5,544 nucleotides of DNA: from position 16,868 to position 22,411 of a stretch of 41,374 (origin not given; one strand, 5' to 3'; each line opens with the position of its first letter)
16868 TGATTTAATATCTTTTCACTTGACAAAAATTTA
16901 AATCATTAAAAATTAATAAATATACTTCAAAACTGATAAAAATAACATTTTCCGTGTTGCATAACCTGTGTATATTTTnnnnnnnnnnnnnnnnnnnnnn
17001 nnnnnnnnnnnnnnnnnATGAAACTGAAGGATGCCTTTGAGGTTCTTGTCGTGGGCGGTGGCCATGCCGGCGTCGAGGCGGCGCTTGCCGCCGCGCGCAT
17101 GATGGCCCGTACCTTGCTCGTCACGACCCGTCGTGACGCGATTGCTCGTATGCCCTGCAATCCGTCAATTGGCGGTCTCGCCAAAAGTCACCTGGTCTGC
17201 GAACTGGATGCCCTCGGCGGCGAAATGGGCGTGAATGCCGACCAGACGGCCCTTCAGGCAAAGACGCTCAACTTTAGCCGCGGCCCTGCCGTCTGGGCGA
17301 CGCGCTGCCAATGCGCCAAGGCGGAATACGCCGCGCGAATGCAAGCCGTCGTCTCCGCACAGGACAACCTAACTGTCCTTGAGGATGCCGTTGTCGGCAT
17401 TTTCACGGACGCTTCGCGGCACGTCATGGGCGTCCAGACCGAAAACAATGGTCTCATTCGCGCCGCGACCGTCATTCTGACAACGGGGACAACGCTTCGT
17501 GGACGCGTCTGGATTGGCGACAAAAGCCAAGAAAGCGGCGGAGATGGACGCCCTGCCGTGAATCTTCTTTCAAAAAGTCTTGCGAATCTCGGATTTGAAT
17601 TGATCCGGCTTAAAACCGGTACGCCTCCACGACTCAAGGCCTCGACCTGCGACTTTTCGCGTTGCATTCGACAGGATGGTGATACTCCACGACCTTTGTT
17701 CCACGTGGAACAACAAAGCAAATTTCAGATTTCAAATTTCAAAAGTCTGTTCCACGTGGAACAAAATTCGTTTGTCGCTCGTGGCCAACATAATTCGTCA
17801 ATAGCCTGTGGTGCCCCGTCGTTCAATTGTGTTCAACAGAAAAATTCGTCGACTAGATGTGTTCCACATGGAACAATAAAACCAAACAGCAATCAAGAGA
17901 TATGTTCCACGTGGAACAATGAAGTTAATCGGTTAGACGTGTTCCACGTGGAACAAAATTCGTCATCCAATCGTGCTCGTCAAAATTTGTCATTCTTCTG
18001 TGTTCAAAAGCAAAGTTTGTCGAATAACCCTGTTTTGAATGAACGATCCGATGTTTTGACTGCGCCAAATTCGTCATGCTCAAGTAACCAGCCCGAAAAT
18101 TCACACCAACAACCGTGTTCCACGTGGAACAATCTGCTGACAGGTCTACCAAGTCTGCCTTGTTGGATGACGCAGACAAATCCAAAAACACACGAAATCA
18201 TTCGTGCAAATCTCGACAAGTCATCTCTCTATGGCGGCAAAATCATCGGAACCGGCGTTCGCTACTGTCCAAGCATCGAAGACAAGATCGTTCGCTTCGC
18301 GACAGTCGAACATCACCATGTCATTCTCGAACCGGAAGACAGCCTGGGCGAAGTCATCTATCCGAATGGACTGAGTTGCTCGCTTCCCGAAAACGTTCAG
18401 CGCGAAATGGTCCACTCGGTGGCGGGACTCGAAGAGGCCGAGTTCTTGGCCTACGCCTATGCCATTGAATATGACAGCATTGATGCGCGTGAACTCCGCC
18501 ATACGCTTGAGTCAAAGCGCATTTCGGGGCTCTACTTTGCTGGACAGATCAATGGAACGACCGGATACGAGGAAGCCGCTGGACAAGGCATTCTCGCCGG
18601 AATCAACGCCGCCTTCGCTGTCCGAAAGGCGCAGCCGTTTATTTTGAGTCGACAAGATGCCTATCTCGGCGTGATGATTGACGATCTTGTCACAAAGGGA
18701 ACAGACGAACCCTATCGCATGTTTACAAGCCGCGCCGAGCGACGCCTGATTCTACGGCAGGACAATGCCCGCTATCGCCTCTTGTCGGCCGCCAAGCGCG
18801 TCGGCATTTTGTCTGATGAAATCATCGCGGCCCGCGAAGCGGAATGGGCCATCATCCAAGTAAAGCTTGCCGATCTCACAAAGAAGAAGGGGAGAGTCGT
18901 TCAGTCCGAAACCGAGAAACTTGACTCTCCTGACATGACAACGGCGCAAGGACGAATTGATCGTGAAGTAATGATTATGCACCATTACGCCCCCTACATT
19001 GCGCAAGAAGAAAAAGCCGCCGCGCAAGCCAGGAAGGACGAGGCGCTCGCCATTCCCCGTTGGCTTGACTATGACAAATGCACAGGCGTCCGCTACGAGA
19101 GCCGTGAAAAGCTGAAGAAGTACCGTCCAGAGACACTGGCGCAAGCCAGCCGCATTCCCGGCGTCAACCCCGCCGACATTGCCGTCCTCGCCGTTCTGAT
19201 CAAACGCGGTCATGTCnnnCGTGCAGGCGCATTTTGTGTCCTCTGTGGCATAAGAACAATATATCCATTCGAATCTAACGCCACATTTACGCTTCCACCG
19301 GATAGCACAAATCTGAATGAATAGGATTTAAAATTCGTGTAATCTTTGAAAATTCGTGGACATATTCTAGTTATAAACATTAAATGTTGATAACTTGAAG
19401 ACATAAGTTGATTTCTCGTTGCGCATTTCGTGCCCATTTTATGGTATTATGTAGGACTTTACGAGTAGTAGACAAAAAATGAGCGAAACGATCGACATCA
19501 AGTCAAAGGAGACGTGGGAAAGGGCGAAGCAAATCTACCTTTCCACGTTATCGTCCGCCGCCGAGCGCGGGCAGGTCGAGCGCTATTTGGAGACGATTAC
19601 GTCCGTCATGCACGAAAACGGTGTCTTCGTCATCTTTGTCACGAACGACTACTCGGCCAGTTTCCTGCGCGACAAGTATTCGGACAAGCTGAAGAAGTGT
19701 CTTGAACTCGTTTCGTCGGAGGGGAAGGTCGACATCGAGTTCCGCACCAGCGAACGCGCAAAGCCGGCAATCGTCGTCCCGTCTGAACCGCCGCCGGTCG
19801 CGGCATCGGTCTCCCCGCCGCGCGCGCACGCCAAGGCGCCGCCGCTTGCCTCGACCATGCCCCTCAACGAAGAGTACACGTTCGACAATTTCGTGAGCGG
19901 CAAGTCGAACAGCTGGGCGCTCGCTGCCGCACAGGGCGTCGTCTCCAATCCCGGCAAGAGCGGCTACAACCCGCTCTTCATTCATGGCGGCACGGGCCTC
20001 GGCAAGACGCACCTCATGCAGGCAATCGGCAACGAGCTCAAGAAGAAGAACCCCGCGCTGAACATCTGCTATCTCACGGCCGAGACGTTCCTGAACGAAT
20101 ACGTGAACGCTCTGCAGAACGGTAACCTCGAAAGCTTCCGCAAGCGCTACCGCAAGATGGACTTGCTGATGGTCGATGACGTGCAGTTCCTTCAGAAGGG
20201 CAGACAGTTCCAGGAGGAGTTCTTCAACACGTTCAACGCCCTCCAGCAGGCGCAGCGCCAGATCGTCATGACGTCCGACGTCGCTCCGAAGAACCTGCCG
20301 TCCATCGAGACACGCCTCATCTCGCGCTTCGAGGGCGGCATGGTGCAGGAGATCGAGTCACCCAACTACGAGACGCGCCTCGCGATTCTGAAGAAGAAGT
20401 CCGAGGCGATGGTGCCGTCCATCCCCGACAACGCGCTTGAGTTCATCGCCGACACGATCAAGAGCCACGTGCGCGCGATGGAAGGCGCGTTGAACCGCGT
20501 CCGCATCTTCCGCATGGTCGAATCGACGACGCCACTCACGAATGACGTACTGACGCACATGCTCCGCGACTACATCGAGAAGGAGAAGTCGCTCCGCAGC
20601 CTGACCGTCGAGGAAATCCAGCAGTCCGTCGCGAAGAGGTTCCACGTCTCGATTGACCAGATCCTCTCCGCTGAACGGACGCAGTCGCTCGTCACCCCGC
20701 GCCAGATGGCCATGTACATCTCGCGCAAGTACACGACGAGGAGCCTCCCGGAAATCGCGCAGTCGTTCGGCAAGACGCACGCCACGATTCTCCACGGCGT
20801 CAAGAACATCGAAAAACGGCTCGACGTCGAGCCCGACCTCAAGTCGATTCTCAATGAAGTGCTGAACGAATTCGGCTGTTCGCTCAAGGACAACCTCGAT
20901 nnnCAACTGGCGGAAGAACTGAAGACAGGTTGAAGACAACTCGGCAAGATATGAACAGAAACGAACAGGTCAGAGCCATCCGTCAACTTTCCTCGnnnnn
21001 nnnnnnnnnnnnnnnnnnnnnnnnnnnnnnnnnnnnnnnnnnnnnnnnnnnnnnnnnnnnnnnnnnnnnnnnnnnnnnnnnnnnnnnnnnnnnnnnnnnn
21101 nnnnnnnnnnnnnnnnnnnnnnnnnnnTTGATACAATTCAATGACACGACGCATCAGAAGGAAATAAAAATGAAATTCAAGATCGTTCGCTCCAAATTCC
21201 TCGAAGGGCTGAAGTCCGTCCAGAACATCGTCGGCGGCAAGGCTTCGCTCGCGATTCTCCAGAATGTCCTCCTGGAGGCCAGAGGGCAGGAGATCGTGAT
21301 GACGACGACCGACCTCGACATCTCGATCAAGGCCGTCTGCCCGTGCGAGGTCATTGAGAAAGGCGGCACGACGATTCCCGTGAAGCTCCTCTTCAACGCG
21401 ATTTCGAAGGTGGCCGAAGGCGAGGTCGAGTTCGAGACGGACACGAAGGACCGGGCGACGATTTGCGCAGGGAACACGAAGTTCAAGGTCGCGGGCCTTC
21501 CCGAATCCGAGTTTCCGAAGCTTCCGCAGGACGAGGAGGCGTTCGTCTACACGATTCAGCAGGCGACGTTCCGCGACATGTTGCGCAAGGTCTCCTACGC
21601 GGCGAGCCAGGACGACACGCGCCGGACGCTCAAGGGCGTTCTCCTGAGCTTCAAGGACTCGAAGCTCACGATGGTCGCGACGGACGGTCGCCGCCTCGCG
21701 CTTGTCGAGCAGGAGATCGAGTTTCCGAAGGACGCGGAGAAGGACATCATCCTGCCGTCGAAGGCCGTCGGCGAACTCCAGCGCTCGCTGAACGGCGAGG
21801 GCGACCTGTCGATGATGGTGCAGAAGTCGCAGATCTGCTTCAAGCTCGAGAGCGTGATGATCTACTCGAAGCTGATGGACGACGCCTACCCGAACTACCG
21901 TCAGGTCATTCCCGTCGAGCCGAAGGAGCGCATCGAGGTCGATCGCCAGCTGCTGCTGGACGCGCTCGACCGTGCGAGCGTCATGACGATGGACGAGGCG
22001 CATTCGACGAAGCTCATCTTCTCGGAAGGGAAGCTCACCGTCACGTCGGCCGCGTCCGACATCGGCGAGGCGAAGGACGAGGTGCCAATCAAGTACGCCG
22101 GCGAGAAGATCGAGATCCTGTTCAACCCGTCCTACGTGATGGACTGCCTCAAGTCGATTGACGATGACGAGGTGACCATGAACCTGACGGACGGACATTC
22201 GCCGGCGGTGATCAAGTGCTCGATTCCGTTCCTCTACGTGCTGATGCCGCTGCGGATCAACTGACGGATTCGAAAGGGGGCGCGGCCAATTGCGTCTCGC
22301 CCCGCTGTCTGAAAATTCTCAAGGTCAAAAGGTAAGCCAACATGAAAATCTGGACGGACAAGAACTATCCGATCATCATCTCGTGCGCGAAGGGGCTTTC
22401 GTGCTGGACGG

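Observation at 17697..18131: Six-copy parS (ParB centromere) array on an in-frame, AT-rich insertion of about 145 codons inside mnmG, next to dnaA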

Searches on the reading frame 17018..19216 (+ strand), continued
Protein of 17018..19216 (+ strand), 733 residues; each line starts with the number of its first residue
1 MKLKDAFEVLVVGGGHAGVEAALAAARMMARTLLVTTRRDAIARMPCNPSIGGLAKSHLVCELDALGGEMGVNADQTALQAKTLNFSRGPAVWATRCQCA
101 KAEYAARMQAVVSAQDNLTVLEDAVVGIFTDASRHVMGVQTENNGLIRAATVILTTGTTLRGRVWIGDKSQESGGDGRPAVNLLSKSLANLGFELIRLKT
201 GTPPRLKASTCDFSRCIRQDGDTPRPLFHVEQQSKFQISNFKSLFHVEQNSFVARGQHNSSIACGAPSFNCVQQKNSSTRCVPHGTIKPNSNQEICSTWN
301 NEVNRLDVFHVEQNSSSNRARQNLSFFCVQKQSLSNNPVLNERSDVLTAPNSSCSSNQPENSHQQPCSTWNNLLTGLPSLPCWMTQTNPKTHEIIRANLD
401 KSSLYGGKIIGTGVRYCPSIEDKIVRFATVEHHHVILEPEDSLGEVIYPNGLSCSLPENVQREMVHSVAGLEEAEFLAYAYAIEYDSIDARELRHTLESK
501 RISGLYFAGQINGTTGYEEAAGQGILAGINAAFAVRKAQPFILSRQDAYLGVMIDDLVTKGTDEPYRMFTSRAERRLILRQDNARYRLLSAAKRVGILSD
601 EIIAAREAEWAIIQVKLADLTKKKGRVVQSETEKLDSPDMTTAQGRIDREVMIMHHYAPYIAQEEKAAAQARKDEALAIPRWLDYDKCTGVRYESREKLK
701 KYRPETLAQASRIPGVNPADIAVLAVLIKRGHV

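Call 42: predict_structure(alignment_id=A1)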
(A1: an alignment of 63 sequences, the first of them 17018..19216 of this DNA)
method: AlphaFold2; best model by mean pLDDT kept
length: 733 residues; sequences in the alignment: 63
mean_pLDDT: 68.3   pTM: 0.69
mean pLDDT of the five models: 68.3, 62.7, 61.4, 58.8, 55.6
residues with pLDDT >= 90: 202; 70-90: 228; 50-70: 92; < 50: 211
segments of 3 or more residues with pLDDT < 50: 52-55, 86-92, 225-375, 414-416, 511-514, 554-580, 629-634
pLDDT, mean of each block of 10 residues (from residue 1): 74 90 96 92 70 58 86 77 54 64 89 95 92 92 94 80 85 61 88 80 91 90 45 29 26 25 25 26 29 27 25 27 24 29 27 27 35 52 92 95 81 60 87 90 90 92 97 95 78 56 82 61 90 93 69 44 30 42 79 93 91 89 60 50 75 74 68 81 91 88 89 72 87 79
secondary structure, 60 per line:
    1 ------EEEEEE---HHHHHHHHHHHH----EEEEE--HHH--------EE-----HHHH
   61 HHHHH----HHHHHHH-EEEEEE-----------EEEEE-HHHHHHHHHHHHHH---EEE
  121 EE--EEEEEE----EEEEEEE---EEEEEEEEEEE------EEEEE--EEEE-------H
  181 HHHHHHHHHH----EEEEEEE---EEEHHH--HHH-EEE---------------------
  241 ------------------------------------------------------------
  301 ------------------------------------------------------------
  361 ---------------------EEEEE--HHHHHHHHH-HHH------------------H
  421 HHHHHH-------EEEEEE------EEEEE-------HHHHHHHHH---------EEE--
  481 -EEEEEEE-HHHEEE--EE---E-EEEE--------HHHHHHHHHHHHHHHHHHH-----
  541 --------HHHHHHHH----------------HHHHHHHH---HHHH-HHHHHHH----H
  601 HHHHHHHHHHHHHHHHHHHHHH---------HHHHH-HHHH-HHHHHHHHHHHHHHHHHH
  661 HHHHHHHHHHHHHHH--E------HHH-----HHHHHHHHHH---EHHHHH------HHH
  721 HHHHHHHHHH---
elements in order (helices of 4 or more, strands of 3 or more residues): E7-12 H16-27 E32-36 H57-65 H70-76 E78-83 E95-99 H101-114 E118-122 E125-130 E135-141 E145-155 E162-166 E169-172 H180-190 E195-201 E205-207 E217-219 E382-386 H389-397 H420-426 E434-439 E446-450 H458-466 E476-478 E482-488 E493-495 E505-508 H517-535 H549-556 H573-580 H584-587 H589-595 H600-622 H632-636 H638-641 H643-675 H693-702 H707-711 H718-730
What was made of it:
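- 17690..18142 (+): Expanded loop, codons 225-375. It is Ser/Asn/Gln-rich, AT-rich and predicted disordered. pLDDT below 50 and no secondary structure for residues 225-375 (call 42).
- The region is predicted disordered (call 42).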

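Call 63: fold_search(model_id=the predicted structure, library=pdb)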
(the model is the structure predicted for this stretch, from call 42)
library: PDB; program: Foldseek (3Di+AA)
matches with E <= 10: 1807; with E <= 0.001: 551
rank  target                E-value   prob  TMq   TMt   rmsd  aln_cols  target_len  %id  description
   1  3cp8_A                1.9e-51  1.00  0.67  0.80   5.9       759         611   32  Crystal structure of GidA from Chlorobium tepidum (released 2008-06-24)
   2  2zxh_A                6.0e-51  1.00  0.66  0.80   7.3       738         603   38  Structure of Aquifex aeolicus GidA in the form I crystal (released 2009-05-19)
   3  2zxi_A                3.8e-50  1.00  0.65  0.79   6.8       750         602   36  Structure of Aquifex aeolicus GidA in the form II crystal (released 2009-05-19)
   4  2zxh_B                5.8e-50  1.00  0.66  0.80   7.3       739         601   38  Structure of Aquifex aeolicus GidA in the form I crystal (released 2009-05-19)
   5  2zxi_C                7.2e-50  1.00  0.66  0.79   7.1       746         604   37  Structure of Aquifex aeolicus GidA in the form II crystal (released 2009-05-19)
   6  2zxi_D                1.2e-49  1.00  0.66  0.79   6.7       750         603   36  Structure of Aquifex aeolicus GidA in the form II crystal (released 2009-05-19)
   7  2zxi_B                1.2e-49  1.00  0.66  0.78   7.1       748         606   37  Structure of Aquifex aeolicus GidA in the form II crystal (released 2009-05-19)
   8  9hip_C                4.8e-47  1.00  0.66  0.76   7.3       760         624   35  MnmE-MnmG a2b2 complex (released 2025-08-27)
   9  9hiq_C                1.1e-46  1.00  0.65  0.76   7.3       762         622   35  MnmE-MnmG a4b2 complex (released 2025-08-27)
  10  3cp8_D                7.8e-46  1.00  0.64  0.84   4.6       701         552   31  Crystal structure of GidA from Chlorobium tepidum (released 2008-06-24)
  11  8zu0_A                5.9e-44  1.00  0.64  0.83   4.0       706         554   34  CryoEM structure of a tRNA uridine 5-carboxymethylaminomethyl modification enzyme GidA (released 2025-06-18)
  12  3ces_C                2.3e-41  1.00  0.60  0.84   4.4       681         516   33  Crystal Structure of E.coli MnmG (GidA), a Highly-Conserved tRNA Modifying Enzyme (released 2009-03-03)
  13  3ces_A                2.4e-41  1.00  0.60  0.82   4.9       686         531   33  Crystal Structure of E.coli MnmG (GidA), a Highly-Conserved tRNA Modifying Enzyme (released 2009-03-03)
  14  3ces_B                1.6e-40  1.00  0.57  0.79   3.8       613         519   35  Crystal Structure of E.coli MnmG (GidA), a Highly-Conserved tRNA Modifying Enzyme (released 2009-03-03)
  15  3g05_B                1.0e-39  1.00  0.61  0.84   4.4       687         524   33  Crystal structure of N-terminal domain (2-550) of E.coli MnmG (released 2009-10-20)
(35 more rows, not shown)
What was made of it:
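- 17018..19219 (+): mnmG (gidA), 733 aa, intact. It is the host gene of the array. The model core matches MnmG structures with TM 0.80-0.84 (call 63).
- On MnmG/GidA tRNA U34 carboxymethylaminomethyl-modification enzyme: The model has TM 0.80-0.84 to MnmG structures (call 63).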

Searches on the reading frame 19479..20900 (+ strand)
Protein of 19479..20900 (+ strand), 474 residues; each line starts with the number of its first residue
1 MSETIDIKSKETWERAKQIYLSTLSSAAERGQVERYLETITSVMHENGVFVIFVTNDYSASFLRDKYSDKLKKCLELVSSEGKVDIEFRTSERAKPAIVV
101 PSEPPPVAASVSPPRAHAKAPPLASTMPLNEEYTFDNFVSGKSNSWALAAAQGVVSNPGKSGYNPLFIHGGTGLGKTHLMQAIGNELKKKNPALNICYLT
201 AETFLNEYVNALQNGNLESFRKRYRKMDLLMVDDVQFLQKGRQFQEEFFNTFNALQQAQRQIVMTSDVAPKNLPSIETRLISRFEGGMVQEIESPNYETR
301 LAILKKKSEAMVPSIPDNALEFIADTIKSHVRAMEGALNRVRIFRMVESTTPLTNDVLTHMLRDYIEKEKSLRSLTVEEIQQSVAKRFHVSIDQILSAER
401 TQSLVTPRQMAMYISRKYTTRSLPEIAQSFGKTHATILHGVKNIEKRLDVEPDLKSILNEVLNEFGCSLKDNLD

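Call 8: search_protein_families(library=pfam, proteins=[window:19479-20900:+])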
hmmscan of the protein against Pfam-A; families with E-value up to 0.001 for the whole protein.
window:19479-20900:+ (474 aa): 7 families
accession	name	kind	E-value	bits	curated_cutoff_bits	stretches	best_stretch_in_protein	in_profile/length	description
PF00308.24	Bac_DnaA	-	4.3e-63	212.8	23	1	129-289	1-160/162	Bacterial DnaA ATPAse domain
PF08299.17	Bac_DnaA_C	-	4.3e-24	84.8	31.5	1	377-444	1-69/69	Bacterial dnaA protein helix-turn-helix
PF01695.23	IstB_IS21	-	5.3e-10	39.6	24.1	1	167-268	96-194/238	IstB-like ATP binding protein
PF00004.35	AAA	-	3.5e-06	27.9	21.2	1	167-285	2-124/131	ATPase family associated with various cellular activities (AAA)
PF13173.12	AAA_14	-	3.7e-05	24.2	27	1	164-280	3-111/129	AAA domain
PF13401.12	AAA_22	-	6.6e-05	23.7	27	0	164-257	6-109/130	AAA domain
PF01637.24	ATPase_2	-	0.00042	20.6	33.2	0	161-267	18-117/225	ATPase domain predominantly from Archaea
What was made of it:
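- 19479..20903 (+): dnaA. Pfam Bac_DnaA and Bac_DnaA_C (call 8).
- Checked: Context. dnaA (19479-20903) and dnaN (21128-22264) follow (call 8).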

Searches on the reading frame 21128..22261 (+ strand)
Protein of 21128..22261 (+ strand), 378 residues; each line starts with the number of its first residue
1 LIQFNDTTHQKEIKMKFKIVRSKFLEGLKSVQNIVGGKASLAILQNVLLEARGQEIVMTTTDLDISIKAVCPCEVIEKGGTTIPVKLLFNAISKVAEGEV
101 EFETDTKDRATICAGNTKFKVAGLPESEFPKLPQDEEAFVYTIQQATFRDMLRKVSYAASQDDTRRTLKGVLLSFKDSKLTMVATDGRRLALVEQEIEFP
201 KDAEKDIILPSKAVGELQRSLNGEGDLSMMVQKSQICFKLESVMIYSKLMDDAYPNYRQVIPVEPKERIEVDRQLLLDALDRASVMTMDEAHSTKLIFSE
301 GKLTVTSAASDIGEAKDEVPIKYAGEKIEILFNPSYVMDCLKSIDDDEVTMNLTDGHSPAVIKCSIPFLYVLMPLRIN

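Call 8: search_protein_families(library=pfam, proteins=[window:21128-22261:+])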
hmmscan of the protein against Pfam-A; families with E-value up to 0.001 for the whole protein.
window:21128-22261:+ (378 aa): 3 families
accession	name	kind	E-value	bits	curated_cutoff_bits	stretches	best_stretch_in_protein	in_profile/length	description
PF00712.24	DNA_pol3_beta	-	1e-33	116.5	24.4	2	15-133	1-120/120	DNA polymerase III beta subunit, N-terminal domain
PF02767.21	DNA_pol3_beta_2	-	1.5e-27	96.6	27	1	142-256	1-116/116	DNA polymerase III beta subunit, central domain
PF02768.20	DNA_pol3_beta_3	-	2.5e-27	95.5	27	1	258-363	1-106/121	DNA polymerase III beta subunit, C-terminal domain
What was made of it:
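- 21128..22264 (+): dnaN. Pfam DNA_pol3_beta domains 1-3 (call 8).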
